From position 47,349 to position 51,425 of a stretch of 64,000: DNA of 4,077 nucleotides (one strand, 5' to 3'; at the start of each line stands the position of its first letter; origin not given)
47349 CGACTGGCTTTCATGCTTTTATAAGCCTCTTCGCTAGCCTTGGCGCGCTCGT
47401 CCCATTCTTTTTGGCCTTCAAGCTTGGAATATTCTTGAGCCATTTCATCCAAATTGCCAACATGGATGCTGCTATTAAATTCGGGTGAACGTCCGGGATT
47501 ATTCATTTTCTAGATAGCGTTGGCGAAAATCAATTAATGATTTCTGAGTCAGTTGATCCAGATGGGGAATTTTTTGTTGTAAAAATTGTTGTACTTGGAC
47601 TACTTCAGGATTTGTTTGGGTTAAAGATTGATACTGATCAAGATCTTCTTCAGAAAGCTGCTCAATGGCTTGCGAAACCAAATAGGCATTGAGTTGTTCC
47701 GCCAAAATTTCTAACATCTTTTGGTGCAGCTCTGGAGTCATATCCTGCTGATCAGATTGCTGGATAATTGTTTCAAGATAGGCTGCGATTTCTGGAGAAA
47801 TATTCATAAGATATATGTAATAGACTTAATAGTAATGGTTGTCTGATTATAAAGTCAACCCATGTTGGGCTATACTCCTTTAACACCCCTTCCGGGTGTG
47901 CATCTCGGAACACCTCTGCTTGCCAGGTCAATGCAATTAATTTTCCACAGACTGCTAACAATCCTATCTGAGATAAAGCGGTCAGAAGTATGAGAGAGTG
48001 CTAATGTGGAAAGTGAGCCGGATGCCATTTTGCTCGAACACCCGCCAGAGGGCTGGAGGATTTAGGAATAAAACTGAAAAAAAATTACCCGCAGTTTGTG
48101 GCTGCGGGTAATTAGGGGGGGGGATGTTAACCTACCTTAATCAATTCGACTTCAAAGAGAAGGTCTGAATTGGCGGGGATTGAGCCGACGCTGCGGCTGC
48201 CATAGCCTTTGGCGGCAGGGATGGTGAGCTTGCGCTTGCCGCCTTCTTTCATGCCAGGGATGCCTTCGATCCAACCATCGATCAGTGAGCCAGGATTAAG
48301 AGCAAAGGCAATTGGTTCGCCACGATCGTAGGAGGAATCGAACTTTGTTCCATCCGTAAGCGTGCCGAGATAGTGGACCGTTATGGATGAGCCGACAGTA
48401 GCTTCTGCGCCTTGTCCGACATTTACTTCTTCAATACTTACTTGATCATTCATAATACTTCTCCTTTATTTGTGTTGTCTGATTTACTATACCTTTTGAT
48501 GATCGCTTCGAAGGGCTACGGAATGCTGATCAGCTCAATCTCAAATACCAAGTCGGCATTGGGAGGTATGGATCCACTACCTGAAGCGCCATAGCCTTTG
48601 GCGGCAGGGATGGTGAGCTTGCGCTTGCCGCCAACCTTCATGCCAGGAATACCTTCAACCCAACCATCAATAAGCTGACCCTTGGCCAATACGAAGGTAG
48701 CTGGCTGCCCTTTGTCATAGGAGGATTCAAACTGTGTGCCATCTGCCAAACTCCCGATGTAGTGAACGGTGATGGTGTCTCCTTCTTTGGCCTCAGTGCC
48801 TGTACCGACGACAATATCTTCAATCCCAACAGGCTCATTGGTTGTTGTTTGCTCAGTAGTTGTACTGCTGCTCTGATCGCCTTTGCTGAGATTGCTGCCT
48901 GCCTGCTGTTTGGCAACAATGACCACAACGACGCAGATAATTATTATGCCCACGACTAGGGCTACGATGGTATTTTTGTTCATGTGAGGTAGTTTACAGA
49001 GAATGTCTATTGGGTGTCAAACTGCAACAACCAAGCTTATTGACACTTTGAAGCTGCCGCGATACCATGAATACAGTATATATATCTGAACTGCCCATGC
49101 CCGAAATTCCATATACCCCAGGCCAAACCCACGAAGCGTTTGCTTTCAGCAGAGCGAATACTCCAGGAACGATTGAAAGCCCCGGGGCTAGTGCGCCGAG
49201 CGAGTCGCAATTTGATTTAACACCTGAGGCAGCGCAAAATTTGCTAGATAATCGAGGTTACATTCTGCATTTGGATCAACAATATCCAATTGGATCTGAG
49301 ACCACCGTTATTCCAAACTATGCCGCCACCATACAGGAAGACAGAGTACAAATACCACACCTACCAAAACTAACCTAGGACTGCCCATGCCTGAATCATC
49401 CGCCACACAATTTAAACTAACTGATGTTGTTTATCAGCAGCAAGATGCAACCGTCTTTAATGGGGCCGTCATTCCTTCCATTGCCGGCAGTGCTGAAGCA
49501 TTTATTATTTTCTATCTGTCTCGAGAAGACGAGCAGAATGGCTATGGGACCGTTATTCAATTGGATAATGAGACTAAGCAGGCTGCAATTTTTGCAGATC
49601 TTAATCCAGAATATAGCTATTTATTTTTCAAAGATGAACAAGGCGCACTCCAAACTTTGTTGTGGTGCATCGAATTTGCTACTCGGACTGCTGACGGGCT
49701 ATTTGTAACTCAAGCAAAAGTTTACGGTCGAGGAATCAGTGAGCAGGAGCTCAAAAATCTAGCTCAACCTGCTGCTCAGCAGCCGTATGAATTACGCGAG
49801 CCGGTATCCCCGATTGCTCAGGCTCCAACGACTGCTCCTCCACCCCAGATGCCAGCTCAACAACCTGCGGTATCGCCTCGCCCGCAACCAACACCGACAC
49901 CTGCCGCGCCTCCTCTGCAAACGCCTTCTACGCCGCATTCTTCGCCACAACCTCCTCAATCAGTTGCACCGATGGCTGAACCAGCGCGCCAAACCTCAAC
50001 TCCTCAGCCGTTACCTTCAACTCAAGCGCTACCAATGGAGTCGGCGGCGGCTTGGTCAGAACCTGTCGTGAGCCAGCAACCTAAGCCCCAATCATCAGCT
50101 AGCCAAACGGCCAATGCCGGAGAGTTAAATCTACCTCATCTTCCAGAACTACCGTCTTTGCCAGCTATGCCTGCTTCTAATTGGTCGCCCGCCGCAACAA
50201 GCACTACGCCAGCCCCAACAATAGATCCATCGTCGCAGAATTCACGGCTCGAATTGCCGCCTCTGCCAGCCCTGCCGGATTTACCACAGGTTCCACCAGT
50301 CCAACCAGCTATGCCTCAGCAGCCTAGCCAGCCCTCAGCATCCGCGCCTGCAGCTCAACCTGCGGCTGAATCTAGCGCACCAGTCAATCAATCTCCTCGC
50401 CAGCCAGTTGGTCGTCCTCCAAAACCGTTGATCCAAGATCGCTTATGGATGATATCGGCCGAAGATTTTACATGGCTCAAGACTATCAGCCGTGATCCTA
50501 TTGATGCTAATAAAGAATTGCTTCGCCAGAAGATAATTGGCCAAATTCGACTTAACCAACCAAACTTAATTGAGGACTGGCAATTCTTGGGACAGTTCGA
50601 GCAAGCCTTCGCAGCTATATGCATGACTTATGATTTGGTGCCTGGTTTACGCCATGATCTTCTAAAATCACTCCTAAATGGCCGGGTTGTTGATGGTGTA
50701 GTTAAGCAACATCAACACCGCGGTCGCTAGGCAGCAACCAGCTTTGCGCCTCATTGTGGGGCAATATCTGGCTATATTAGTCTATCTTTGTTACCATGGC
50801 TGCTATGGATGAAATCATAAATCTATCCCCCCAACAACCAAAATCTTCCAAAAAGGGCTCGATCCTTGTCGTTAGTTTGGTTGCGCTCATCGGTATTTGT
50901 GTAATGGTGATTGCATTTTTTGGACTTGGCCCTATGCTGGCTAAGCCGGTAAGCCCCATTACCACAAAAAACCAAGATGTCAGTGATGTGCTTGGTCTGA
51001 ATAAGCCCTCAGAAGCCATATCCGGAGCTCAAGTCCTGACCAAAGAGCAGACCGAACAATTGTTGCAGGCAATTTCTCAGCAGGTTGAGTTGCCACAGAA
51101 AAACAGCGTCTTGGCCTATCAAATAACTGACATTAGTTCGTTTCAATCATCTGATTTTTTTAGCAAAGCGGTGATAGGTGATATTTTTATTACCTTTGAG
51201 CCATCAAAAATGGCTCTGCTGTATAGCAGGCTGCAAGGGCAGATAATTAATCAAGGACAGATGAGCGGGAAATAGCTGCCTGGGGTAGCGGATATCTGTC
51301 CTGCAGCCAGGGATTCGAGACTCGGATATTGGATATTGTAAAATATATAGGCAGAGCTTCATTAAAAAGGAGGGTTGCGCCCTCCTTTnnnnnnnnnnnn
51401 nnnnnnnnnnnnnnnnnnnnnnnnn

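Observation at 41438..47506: A 2022-aa modular giant protein with no assignable domains.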

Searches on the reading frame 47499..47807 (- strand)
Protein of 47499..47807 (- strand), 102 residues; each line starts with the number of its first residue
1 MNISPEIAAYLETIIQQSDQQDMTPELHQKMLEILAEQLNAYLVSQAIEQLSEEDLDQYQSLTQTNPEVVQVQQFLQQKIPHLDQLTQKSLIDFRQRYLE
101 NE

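Call 9: search_protein_families(library=pfam, proteins=[window:47499-47807:-], max_evalue=0.001)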
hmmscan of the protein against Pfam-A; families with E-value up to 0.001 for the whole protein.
window:47499-47807:- (102 aa): 0 families

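Call 21: search_protein_families(library=phrogs, proteins=[window:47499-47807:-], max_evalue=0.01)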
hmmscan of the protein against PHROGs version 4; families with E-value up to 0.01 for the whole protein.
window:47499-47807:- (102 aa): 1 family
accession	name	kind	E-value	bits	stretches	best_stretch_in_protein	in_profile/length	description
phrog_27030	-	unknown function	0.0094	16.8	0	11-65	71-125/148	-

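Call 35: search_protein_families(library=pfam, proteins=[window:47499-47807:-], max_evalue=0.1)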
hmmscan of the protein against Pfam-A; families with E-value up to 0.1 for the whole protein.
window:47499-47807:- (102 aa): 2 families
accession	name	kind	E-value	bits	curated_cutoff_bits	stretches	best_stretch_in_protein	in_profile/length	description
PF18908.5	DUF5663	-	0.0028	18.6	23.7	1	21-95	8-81/84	Protein of unknown function (DUF5663)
PF04120.17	Iron_permease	-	0.028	14.7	25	0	2-64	46-108/128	Low affinity iron permease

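Call 58: find_homologous_proteins(query=A3, max_evalue=0.001)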
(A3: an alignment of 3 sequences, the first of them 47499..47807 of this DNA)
Query A3 (3 sequences) (102 aa, profile of the alignment): 34 proteins with E <= 0.001 among 209 candidates.
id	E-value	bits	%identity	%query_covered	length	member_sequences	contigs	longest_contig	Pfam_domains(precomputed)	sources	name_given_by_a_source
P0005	1.2e-48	182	21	88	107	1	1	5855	PF18908.7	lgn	-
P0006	7.8e-45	170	22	88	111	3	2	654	PF18908.7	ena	-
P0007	4.1e-44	167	23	88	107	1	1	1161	PF18908.7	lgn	-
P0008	6.6e-44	167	21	94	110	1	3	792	PF18908.7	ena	-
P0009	2.4e-43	165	17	97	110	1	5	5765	PF18908.7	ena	-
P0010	5.6e-43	164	19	91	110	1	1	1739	PF18908.7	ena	-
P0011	3.4e-42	161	22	88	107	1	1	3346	-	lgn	-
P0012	3.5e-42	161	19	88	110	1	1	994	PF18908.7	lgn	-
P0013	3.9e-42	161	23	88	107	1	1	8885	-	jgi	-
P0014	4.2e-41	158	26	88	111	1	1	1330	PF18908.7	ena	-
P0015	4.8e-41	158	24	88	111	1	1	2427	PF18908.7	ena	-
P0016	5.8e-41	157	22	88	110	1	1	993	PF18908.7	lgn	-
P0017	7.8e-41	157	20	88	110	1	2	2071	PF18908.7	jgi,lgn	jgi:hypothetical protein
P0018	1.6e-40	156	25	91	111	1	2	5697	PF18908.7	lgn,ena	-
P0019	5.0e-40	154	-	-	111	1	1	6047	PF18908.7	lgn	-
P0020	6.4e-40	154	100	100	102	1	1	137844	PF18908.7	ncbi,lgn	-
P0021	7.9e-39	150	26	88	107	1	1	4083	PF18908.7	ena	-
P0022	7.3e-38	147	21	88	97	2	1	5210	PF18908.7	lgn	-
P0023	1.3e-37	147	23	88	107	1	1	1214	PF18908.7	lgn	-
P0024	1.5e-37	146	-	-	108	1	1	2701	PF18908.7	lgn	-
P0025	1.7e-37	146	19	88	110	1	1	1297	PF18908.7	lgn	-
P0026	1.9e-35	140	22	88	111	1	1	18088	PF18908.7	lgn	-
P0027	3.0e-35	139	23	91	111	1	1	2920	PF18908.7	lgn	-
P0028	9.5e-34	134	16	97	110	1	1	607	PF18908.7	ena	-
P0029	3.9e-33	132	19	71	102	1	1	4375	PF18908.7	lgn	-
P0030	1.2e-31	127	21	97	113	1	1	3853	-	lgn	-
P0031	3.4e-31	126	-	-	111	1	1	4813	-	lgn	-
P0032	1.5e-28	117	-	-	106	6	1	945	PF18908.7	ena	-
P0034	6.2e-27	112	30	88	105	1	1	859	PF18908.7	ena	-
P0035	1.1e-26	111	20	88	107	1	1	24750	PF18908.7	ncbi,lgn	-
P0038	8.1e-13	67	25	91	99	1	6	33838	PF18908.7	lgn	-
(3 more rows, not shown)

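Call 59: find_encoding_contigs(protein=P0020, flank=10000, max_places=3)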
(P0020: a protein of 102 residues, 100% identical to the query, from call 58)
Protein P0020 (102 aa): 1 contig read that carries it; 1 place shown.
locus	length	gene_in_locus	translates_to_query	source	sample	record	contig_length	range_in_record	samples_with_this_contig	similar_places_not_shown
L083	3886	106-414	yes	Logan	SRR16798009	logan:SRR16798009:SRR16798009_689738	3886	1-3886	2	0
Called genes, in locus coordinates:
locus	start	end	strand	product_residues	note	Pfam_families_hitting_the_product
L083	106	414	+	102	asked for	PF18908:DUF5663 (weak)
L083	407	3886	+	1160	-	?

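Call 60: find_encoding_contigs(protein=P0035, flank=10000, max_places=2)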
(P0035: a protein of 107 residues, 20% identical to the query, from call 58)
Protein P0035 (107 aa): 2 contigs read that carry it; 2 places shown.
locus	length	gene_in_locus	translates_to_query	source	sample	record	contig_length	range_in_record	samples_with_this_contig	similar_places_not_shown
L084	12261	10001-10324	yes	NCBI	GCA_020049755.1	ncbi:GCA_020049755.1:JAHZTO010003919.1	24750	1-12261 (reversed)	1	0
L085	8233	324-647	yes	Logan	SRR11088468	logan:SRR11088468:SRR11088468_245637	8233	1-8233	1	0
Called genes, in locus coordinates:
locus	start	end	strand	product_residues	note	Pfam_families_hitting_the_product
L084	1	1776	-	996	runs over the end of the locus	-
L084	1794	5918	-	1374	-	-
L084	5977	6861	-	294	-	-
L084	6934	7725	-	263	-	PF00398:RrnaAD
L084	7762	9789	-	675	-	PF00580:UvrD-helicase, PF01443:Viral_helicase1 (faint), PF13245:AAA_19, PF13604:AAA_30 (faint), PF13087:AAA_12 (faint), PF13361:UvrD_C, PF13538:UvrD_C_2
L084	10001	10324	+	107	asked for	PF18908:DUF5663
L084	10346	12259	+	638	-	?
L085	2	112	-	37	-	?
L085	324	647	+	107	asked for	PF18908:DUF5663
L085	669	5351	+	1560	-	-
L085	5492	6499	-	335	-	-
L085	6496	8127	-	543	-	-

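Call 61: find_encoding_contigs(protein=P0038, flank=10000, max_places=2)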
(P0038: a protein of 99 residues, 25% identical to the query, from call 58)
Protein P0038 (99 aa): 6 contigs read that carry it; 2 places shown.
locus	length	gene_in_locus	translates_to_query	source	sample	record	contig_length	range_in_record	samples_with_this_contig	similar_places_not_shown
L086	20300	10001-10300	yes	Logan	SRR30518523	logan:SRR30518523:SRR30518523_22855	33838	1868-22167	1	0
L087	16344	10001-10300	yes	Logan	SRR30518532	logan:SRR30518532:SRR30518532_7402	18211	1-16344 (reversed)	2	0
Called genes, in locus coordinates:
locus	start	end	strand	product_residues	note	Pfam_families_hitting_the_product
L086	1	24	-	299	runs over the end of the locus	PF03631:Virul_fac_BrkB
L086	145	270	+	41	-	-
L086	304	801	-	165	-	-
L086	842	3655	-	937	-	PF00657:Lipase_GDSL (weak), PF13472:Lipase_GDSL_2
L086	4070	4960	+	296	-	PF01381:HTH_3, PF12844:HTH_19 (weak), PF13443:HTH_26 (weak), PF13560:HTH_31, PF00702:Hydrolase, PF13419:HAD_2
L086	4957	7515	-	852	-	PF00133:tRNA-synt_1, PF09334:tRNA-synt_1g, PF13603:tRNA-synt_1_2, PF08264:Anticodon_1, PF10458:Val_tRNA-synt_C (weak)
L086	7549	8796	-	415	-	PF00814:TsaD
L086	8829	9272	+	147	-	-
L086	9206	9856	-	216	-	-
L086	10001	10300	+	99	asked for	PF18908:DUF5663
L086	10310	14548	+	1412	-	-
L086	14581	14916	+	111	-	-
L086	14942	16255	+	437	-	PF08245:Mur_ligase_M, PF02875:Mur_ligase_C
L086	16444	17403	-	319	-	PF19420:DDAH_eukar (weak)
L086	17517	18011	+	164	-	-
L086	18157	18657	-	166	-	-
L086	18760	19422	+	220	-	-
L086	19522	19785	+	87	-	PF00166:Cpn10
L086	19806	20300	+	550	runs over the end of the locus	PF00118:Cpn60_TCP1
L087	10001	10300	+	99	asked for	PF18908:DUF5663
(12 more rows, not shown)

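Call 73: search_protein_families(library=pfam, proteins=[L086:10310-14548:+, L085:669-5351:+, L086:14581-14916:+], max_evalue=0.1)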
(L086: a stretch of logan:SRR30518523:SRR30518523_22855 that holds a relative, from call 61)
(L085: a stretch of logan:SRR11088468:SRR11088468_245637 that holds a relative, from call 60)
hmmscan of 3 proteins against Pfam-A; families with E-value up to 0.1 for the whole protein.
L086:10310-14548:+ (1412 aa): 0 families

L085:669-5351:+ (1560 aa): 1 family
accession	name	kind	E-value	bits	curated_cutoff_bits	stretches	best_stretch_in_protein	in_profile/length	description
PF13488.11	Gly-zipper_Omp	-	0.057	13.8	25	1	766-789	20-43/46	Glycine zipper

L086:14581-14916:+ (111 aa): 1 family
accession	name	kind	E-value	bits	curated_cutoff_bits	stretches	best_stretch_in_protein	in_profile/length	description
PF08822.17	DUF1804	-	0.025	14.9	29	1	2-44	65-107/164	Protein of unknown function (DUF1804)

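Call 78: find_encoding_contigs(protein=P0026, flank=8000, max_places=2)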
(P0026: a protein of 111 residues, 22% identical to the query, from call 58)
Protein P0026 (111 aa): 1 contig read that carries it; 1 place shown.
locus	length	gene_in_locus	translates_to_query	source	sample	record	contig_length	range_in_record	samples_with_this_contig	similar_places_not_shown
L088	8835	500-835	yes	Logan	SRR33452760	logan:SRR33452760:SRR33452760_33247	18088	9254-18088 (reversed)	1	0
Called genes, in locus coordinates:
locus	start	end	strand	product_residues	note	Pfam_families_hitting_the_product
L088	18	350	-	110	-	-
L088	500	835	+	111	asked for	PF18908:DUF5663 (weak)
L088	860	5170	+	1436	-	-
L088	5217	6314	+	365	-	PF01926:MMR_HSR1, PF02421:FeoB_N, PF06071:YchF-GTPase_C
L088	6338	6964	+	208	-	PF00300:His_Phos_1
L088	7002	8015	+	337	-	PF18920:DUF5671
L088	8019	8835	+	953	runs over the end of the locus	PF00133:tRNA-synt_1, PF09334:tRNA-synt_1g, PF13603:tRNA-synt_1_2, PF00293:NUDIX, PF00133:tRNA-synt_1, PF09334:tRNA-synt_1g (weak), PF08264:Anticodon_1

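Call 79: find_encoding_contigs(protein=P0013, flank=8000, max_places=2)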
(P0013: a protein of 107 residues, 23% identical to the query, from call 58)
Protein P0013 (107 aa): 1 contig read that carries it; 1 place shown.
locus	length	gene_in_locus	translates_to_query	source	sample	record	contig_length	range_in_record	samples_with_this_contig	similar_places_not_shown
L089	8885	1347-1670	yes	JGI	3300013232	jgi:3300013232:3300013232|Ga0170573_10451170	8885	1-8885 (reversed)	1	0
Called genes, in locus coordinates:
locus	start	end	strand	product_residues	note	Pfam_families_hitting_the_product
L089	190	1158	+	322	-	PF00291:PALP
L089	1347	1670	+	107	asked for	-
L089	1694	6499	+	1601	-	-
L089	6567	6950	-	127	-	PF03330:DPBB_1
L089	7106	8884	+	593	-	?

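Call 84: predict_structure(alignment_id=A6)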
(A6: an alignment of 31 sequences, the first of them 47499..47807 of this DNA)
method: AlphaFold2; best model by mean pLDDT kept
length: 102 residues; sequences in the alignment: 31
mean_pLDDT: 88.0   pTM: 0.73
mean pLDDT of the five models: 88.0, 86.6, 85.5, 84.8, 83.9
residues with pLDDT >= 90: 64; 70-90: 32; 50-70: 6; < 50: 0
segments of 3 or more residues with pLDDT < 50: none
pLDDT, mean of each block of 10 residues (from residue 1): 79 88 87 92 92 93 81 90 92 91 65
secondary structure, 60 per line:
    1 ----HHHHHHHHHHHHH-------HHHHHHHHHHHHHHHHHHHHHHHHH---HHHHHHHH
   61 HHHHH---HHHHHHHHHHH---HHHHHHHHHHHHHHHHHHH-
elements in order: H5-17 H25-49 H53-65 H69-79 H83-101

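Call 96: find_related_loci(query=A6, collection=viral_contigs, flank=8000)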
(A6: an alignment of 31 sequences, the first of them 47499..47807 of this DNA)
Query A6 (102 aa) in viral_contigs; peptide patterns used: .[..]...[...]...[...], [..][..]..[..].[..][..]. (x = any residue, [..] = any of these).
68 stretches matched a pattern, but none encodes a relative of the query by tblastn (E <= 1e-3).

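Call 99: search_protein_families(library=ncbifam, proteins=[L086:10310-14548:+, L088:860-5170:+, window:47499-47807:-], max_evalue=0.1)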
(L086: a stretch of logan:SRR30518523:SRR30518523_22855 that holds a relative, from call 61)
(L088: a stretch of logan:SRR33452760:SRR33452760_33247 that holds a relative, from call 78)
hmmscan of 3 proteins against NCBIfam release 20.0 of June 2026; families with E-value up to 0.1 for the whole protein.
L086:10310-14548:+ (1412 aa): 0 families

L088:860-5170:+ (1436 aa): 0 families

window:47499-47807:- (102 aa): 1 family
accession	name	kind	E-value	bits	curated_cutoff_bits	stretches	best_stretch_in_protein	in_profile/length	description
NF037950.1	spanin2_1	subfamily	0.031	14.6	100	1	29-88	73-128/130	bacteriophage spanin2 family protein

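Call 105: find_encoding_contigs(protein=P0031, flank=6000, max_places=1)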
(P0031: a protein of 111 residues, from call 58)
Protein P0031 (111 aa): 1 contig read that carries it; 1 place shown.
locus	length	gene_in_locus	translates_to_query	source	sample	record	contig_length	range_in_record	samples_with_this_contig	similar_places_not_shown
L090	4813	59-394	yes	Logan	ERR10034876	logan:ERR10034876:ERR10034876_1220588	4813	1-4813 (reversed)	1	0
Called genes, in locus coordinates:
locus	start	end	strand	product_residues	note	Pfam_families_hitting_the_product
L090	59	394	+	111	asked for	-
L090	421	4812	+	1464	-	?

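Call 106: find_encoding_contigs(protein=P0030, flank=6000, max_places=1)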
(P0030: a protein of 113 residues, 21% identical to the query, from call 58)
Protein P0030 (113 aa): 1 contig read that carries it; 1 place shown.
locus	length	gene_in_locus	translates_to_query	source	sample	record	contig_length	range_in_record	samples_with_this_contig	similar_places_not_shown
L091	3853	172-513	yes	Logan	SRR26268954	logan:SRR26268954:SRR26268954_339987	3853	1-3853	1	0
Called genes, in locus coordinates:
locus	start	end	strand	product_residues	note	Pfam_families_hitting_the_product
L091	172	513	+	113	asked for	-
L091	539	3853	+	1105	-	?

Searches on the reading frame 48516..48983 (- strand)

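Call 9: search_protein_families(library=pfam, proteins=[window:48516-48983:-], max_evalue=0.001)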
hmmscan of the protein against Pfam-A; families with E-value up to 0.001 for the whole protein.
window:48516-48983:- (155 aa): 2 families
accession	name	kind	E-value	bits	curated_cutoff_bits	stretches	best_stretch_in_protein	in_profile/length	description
PF00254.34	FKBP_C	-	2.6e-34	117.8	21.1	1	63-152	3-94/94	FKBP-type peptidyl-prolyl cis-trans isomerase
PF21827.1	New_glue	-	0.00099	19.3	31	0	13-50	8-38/94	New glue protein family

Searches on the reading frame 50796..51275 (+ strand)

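Call 9: search_protein_families(library=pfam, proteins=[window:50796-51275:+], max_evalue=0.001)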
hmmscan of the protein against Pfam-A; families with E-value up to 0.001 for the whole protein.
window:50796-51275:+ (159 aa): 0 families

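Call 21: search_protein_families(library=phrogs, proteins=[window:50796-51275:+], max_evalue=0.01)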
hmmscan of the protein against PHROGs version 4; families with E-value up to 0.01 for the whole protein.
window:50796-51275:+ (159 aa): 0 families

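Call 35: search_protein_families(library=pfam, proteins=[window:50796-51275:+], max_evalue=0.1)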
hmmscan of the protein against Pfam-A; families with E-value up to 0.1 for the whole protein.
window:50796-51275:+ (159 aa): 1 family
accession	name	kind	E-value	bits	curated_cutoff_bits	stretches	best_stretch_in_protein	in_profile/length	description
PF08775.15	ParB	-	0.012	16.4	25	1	54-140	21-110/126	ParB family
